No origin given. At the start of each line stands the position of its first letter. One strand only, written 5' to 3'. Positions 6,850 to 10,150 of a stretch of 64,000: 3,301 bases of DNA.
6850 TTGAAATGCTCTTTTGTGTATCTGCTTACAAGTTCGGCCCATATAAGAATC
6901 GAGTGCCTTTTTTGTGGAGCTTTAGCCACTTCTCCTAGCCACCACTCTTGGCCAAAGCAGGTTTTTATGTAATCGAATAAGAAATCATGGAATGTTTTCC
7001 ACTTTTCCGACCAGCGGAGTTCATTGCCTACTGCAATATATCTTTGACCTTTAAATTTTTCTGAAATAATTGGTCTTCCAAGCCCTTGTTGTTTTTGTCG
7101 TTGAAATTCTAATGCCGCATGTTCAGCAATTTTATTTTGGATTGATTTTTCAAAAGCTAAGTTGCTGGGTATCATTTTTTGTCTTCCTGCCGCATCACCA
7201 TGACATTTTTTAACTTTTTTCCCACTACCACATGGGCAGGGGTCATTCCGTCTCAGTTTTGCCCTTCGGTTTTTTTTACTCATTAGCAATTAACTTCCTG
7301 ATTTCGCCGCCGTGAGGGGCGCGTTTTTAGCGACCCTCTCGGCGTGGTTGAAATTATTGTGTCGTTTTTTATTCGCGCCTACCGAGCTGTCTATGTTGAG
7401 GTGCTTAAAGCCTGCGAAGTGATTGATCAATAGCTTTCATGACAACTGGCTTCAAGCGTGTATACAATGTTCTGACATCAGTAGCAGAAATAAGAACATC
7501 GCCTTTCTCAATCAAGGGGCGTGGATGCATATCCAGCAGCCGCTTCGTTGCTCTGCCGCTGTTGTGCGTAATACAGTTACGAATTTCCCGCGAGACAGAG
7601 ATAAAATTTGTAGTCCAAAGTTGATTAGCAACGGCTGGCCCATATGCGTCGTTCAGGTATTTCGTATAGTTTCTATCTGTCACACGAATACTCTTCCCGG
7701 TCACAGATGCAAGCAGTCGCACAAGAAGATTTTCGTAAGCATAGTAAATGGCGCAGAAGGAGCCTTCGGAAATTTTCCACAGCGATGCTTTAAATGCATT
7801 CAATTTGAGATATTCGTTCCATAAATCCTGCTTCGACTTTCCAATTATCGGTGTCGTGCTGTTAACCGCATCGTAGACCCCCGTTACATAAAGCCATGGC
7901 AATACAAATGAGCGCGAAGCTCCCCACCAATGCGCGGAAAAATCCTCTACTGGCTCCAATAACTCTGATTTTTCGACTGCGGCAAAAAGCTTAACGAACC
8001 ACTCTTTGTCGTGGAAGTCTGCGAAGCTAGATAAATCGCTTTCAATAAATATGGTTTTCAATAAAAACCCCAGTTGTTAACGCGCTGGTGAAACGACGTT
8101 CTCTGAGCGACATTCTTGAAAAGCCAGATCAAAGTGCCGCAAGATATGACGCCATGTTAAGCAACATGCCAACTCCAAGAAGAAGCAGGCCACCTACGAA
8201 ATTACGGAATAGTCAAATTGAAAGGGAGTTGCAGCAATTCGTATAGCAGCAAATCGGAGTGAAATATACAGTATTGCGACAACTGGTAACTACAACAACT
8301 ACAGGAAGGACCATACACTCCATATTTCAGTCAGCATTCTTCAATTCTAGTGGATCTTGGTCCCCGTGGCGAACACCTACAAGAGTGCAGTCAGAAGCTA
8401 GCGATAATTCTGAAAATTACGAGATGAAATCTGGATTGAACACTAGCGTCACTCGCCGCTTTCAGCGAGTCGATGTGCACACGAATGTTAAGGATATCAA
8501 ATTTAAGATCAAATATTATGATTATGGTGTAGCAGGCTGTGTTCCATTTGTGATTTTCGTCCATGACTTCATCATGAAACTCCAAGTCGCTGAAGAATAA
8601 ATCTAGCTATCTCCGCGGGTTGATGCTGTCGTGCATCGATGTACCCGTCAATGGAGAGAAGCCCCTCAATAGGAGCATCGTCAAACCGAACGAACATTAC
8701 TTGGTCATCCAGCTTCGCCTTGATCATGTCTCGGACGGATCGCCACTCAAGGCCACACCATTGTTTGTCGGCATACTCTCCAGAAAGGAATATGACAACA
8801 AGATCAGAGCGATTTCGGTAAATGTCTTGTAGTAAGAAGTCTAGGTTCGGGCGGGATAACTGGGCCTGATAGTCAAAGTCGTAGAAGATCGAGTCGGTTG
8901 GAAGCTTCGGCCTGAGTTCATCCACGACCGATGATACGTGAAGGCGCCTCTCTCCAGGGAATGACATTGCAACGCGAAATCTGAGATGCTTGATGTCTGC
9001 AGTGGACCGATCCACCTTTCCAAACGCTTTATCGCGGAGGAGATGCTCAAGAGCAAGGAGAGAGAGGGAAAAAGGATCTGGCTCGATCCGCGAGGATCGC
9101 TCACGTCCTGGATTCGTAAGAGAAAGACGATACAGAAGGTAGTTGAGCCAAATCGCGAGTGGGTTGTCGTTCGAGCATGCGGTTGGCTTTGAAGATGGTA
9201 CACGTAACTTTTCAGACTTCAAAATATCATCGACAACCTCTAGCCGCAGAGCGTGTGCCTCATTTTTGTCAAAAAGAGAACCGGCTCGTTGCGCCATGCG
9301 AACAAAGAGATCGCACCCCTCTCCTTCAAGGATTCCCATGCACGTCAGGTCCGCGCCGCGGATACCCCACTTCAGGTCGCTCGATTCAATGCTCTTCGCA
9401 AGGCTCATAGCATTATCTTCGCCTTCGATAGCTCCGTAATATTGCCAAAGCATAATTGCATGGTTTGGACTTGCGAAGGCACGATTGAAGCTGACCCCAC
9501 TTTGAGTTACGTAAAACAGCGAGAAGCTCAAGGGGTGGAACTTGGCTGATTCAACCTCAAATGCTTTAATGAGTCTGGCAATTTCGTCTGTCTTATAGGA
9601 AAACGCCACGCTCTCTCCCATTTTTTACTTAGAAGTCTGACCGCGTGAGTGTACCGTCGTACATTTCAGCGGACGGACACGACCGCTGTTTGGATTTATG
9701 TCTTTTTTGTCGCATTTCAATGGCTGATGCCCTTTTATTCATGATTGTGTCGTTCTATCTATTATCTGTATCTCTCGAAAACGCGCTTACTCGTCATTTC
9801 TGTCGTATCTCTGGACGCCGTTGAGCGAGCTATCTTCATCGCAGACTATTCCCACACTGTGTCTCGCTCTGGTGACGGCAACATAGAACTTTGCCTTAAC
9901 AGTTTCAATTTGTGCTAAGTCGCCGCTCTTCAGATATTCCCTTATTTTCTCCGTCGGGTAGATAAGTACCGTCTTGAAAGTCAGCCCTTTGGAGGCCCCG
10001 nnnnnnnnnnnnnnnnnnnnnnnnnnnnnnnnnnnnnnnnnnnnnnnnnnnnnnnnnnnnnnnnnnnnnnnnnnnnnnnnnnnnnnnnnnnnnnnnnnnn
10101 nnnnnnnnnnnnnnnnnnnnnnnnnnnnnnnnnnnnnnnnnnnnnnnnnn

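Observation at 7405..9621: TIR-domain protein with a novel ~220-aa N-terminal domain, adjacent to an unknown 218-aa gene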

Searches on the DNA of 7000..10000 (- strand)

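Call 69: search_rna_families(source=window, start=7000, end=10000, threshold=evalue, max_evalue=1)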
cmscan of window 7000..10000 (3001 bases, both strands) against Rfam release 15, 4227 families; matches with E-value up to 1: 0.
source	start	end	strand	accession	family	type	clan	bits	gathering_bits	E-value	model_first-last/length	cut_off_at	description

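Call 72: search_dna_similar(query=window:8572-9621:-, collection=ecoli_genomes, mode=distant, max_evalue=0.00001, max_rows=5)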
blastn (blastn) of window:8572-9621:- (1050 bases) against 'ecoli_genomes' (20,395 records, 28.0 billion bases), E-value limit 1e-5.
No match.
